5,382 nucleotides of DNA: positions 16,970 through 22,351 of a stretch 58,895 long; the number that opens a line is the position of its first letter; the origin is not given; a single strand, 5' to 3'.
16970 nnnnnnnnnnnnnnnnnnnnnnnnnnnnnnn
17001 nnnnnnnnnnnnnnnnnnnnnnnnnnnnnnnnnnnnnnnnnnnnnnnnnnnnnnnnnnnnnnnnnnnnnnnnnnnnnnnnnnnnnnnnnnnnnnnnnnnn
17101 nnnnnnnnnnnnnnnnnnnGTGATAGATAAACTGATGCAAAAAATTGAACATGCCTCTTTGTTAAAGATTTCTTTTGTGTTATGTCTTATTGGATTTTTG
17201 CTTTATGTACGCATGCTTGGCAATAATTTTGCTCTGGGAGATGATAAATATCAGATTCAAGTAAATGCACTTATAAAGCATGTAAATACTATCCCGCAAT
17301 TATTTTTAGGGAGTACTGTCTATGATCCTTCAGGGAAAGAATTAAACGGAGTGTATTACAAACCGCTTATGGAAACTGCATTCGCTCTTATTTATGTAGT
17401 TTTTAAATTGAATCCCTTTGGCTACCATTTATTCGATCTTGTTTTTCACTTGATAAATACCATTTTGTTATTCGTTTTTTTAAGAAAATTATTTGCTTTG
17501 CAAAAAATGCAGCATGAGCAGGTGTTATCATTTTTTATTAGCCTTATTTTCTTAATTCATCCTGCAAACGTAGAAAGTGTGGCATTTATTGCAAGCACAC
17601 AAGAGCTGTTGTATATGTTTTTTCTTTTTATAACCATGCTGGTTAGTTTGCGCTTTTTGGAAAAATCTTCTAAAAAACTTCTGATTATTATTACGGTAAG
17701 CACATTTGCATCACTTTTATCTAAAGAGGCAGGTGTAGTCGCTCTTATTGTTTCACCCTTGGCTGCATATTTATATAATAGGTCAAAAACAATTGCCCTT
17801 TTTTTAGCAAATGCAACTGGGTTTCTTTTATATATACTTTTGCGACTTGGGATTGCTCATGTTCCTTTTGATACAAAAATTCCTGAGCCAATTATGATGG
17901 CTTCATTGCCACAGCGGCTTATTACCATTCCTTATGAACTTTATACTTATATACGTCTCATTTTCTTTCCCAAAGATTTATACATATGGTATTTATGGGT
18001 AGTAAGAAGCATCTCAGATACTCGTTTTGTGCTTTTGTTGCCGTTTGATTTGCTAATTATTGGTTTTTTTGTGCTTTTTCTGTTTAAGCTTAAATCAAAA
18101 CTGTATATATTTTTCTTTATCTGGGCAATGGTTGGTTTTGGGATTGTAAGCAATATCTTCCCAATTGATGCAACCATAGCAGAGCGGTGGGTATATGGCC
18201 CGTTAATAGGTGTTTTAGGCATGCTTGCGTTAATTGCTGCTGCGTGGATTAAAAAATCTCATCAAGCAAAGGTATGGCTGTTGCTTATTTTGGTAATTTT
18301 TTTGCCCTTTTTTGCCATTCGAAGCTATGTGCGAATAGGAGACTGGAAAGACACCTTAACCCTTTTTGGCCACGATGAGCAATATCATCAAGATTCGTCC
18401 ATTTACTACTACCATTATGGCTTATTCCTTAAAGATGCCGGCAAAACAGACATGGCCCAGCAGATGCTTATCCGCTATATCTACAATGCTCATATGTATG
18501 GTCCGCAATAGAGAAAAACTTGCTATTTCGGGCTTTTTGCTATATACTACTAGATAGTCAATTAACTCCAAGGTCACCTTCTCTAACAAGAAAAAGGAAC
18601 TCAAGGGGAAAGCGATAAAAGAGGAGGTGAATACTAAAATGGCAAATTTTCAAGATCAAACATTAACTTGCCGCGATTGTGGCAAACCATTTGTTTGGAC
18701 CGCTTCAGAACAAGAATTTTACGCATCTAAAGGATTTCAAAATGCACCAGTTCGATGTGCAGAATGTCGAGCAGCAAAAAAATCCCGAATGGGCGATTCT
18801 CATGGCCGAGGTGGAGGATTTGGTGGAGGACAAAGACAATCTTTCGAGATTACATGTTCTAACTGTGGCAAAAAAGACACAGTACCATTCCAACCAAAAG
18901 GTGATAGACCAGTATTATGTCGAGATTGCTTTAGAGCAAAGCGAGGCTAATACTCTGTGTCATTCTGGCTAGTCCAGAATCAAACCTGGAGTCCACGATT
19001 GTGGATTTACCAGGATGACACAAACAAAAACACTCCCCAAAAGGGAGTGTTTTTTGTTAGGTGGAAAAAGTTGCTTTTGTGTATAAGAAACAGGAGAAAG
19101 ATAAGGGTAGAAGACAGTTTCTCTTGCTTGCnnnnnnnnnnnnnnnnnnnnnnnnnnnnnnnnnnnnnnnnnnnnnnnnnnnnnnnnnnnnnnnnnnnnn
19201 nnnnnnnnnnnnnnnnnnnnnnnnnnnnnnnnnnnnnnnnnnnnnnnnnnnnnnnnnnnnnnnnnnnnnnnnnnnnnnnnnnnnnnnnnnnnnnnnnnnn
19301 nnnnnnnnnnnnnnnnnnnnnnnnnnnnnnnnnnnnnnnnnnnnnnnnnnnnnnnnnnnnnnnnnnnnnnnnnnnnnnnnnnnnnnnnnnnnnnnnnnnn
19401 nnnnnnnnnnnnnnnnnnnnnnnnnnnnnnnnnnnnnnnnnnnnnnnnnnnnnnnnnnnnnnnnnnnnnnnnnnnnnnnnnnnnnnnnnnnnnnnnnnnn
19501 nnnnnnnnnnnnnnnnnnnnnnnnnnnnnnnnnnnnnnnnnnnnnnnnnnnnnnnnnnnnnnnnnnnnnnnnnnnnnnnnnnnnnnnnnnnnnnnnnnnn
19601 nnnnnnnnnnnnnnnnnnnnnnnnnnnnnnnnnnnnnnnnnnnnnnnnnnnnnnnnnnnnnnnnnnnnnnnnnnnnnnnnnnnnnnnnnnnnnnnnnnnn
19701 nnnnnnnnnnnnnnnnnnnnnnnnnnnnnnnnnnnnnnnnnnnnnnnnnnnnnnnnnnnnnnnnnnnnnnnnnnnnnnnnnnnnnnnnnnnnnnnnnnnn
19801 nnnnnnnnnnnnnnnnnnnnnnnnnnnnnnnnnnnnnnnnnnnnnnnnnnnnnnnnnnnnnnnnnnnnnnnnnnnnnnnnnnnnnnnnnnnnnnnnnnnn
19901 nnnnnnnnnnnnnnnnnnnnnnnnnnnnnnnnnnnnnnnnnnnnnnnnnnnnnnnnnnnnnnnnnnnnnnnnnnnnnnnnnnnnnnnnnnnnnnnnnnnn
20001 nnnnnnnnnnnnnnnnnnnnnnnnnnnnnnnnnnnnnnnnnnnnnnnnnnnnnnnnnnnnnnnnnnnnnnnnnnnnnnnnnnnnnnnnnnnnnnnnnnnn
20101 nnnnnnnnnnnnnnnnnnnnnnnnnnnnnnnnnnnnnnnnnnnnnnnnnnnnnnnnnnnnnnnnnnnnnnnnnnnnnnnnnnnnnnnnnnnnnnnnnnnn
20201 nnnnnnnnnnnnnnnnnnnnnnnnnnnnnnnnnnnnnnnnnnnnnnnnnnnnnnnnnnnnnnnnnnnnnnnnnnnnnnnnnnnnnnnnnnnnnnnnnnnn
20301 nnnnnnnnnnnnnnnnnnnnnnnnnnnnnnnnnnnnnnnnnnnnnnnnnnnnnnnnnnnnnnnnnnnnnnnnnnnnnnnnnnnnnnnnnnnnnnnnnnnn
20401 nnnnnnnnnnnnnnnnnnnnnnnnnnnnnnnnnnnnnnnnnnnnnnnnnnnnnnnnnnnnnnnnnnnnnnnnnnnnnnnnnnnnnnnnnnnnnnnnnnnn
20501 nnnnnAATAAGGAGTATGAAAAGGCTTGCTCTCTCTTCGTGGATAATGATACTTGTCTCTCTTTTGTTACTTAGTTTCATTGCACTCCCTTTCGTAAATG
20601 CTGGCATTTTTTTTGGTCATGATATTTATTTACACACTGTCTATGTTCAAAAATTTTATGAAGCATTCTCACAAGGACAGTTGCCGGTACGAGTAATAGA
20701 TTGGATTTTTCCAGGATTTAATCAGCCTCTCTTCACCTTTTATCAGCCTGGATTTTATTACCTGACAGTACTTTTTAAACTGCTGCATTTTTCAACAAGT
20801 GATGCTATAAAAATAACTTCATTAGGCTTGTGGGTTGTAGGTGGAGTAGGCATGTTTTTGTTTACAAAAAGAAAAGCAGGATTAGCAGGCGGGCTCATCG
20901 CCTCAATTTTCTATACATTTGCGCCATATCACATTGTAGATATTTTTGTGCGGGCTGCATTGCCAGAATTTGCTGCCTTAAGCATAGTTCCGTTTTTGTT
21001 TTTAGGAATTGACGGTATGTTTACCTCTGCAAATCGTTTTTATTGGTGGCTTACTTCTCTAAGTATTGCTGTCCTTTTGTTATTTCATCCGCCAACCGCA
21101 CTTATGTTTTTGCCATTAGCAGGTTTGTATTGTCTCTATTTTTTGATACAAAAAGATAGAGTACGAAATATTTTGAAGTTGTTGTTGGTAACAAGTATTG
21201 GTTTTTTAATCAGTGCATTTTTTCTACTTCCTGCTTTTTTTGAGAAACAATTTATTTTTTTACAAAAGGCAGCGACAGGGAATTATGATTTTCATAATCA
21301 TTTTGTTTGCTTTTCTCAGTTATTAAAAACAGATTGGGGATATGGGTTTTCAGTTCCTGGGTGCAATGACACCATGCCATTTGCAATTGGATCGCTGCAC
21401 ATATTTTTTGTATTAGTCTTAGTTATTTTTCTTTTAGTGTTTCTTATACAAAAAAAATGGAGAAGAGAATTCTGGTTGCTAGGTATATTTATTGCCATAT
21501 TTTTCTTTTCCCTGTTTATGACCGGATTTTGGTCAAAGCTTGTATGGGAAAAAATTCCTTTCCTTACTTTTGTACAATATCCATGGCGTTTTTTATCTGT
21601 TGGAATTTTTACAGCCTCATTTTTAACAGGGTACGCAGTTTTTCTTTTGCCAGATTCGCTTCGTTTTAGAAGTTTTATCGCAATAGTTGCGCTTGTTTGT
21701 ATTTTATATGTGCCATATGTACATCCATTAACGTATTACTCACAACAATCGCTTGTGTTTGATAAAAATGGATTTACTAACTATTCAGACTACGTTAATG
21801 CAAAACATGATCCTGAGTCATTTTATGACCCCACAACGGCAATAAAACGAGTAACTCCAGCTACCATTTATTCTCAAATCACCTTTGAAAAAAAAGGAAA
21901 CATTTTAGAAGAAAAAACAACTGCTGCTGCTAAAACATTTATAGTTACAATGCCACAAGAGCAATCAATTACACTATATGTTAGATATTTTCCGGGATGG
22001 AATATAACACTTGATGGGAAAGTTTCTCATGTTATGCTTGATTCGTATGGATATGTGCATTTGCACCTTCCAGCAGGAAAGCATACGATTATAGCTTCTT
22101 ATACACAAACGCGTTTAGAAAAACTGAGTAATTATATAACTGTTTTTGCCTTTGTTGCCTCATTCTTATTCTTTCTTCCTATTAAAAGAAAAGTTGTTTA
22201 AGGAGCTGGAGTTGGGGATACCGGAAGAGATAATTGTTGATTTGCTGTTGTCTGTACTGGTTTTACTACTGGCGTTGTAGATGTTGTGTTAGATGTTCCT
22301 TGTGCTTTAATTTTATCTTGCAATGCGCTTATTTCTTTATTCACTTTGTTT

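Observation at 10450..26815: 16-kb island with eight polytopic GT-C-like membrane enzymes, most fused to TPR repeats: candidate surface-protein O-glycosylation factory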

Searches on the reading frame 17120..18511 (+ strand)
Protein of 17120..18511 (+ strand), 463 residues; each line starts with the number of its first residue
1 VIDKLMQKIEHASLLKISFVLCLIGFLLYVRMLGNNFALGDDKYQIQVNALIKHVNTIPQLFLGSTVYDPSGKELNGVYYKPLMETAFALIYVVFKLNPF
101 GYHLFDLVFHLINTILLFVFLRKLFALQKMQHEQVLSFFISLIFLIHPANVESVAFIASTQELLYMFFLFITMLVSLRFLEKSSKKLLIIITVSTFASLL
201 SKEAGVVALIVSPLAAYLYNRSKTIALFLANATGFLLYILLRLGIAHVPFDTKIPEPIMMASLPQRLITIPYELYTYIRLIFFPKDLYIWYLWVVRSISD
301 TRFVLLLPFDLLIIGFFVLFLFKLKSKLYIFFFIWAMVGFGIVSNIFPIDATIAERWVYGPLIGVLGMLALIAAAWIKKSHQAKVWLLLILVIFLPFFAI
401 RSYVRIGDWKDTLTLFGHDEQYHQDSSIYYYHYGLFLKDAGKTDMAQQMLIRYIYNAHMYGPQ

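Call 4: search_protein_families(library=pfam, proteins=[window:17120-18511:+], max_evalue=0.01)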
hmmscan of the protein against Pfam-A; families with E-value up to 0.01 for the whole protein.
window:17120-18511:+ (463 aa): 0 families

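Call 5: search_protein_families(library=ncbifam, proteins=[window:17120-18511:+], max_evalue=0.01)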
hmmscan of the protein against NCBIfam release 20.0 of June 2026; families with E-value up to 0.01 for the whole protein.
window:17120-18511:+ (463 aa): 0 families

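Call 14: search_protein_families(library=pfam, proteins=[window:17120-18511:+], max_evalue=10)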
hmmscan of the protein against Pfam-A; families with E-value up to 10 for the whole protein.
window:17120-18511:+ (463 aa): 2 families
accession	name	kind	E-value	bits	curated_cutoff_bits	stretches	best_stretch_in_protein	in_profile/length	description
PF07254.17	Cpta_toxin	-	0.017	15.7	27.3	1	363-421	21-76/133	Membrane-bound toxin component of toxin-antitoxin system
PF09925.14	DUF2157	-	0.046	13.9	32.4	1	360-404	42-86/146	Predicted membrane protein (DUF2157)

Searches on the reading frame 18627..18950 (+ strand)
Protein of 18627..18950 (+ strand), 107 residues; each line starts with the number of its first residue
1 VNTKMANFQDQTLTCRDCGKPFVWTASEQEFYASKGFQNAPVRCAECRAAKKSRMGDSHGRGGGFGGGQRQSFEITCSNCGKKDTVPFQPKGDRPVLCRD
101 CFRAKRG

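Call 14: search_protein_families(library=pfam, proteins=[window:18627-18950:+], max_evalue=10)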
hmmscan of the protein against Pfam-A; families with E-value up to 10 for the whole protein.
window:18627-18950:+ (107 aa): 35 families (the best 25 are shown)
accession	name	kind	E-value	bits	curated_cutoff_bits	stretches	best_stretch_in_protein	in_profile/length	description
PF13451.12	zf_Tbcl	-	1.6e-23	82.8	24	1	9-54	1-46/48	Probable treble clef domain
PF23477.1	zf_Tbcl_2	-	1.3e-18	66.8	27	1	70-106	1-37/37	Probable treble clef zinc finger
PF01363.27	FYVE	-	0.0026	18.3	27.8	2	10-49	22-63/67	FYVE zinc finger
PF23451.1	Zn_ribbon_PaaD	-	0.0034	17.4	27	1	70-102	10-40/53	PaaD zinc beta ribbon domain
PF22586.1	ANCHR-like_BBOX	-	0.0075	16.8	27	1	97-105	20-28/39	ANCHR-like B-box zinc-binding domain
PF18912.6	DZR_2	-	0.013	15.7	27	2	76-101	38-55/56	Double zinc ribbon domain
PF24734.1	DUF7685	-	0.015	15.6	27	1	76-102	1-32/43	Domain of unknown function (DUF7685)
PF18547.6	HalOD2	-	0.023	15.1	27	1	41-82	2-39/52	Halobacterial output domain 2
PF10601.15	zf-LITAF-like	-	0.053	14.1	23.8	0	72-82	3-64/70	LITAF-like zinc ribbon domain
PF13248.11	Zn_ribbon_3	-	0.068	13.1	27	2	74-83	2-11/26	zinc-ribbon domain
PF19474.4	DUF6011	-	0.079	12.9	26.6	1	5-21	1-17/37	Family of unknown function (DUF6011)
PF14599.11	zinc_ribbon_6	-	0.08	13.3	27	1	71-94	26-49/59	Zinc-ribbon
PF03367.19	Zn_ribbon_ZPR1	-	0.082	12.8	23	1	72-85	4-17/56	ZPR1 zinc-finger domain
PF09723.15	Zn_ribbon_8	-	0.1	13.1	34.4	2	76-101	7-32/41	Zinc ribbon domain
PF24292.1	DUF7479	-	0.14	12.8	27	1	12-48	2-37/60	Domain of unknown function (DUF7479)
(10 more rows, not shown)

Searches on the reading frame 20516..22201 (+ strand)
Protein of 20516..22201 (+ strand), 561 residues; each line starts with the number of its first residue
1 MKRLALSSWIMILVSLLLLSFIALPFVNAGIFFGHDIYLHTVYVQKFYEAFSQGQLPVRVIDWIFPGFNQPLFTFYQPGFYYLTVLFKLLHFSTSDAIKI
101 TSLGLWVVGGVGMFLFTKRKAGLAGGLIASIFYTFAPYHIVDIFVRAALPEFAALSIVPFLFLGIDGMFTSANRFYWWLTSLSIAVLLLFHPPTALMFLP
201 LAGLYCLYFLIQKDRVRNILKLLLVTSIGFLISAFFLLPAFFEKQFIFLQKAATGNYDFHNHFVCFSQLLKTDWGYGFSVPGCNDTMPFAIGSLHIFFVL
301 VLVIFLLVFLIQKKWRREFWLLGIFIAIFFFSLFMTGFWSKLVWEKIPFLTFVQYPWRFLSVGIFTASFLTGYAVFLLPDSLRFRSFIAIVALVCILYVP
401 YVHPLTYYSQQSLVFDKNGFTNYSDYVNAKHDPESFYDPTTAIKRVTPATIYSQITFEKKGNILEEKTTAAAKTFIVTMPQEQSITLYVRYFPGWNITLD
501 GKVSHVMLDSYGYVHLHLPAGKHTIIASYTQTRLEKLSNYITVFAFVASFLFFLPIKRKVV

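Call 4: search_protein_families(library=pfam, proteins=[window:20516-22201:+], max_evalue=0.01)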
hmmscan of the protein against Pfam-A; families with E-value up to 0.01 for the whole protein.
window:20516-22201:+ (561 aa): 2 families
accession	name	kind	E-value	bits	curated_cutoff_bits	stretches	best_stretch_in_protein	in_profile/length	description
PF10131.15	PTPS_related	-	8.4e-07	28.3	26.4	1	73-412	1-317/621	6-pyruvoyl-tetrahydropterin synthase related domain; membrane protein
PF09586.16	YfhO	-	2.1e-06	26.9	28.5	2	80-407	76-390/835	Bacterial membrane protein YfhO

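Call 5: search_protein_families(library=ncbifam, proteins=[window:20516-22201:+], max_evalue=0.01)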
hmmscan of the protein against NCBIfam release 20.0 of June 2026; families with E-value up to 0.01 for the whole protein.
window:20516-22201:+ (561 aa): 1 family
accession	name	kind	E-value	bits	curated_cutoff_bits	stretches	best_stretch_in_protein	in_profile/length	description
NF045890.1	conj_pls20_p028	equivalog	0.0074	15.2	150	0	295-338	70-113/377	pLS20_p028 family conjugation system transmembrane protein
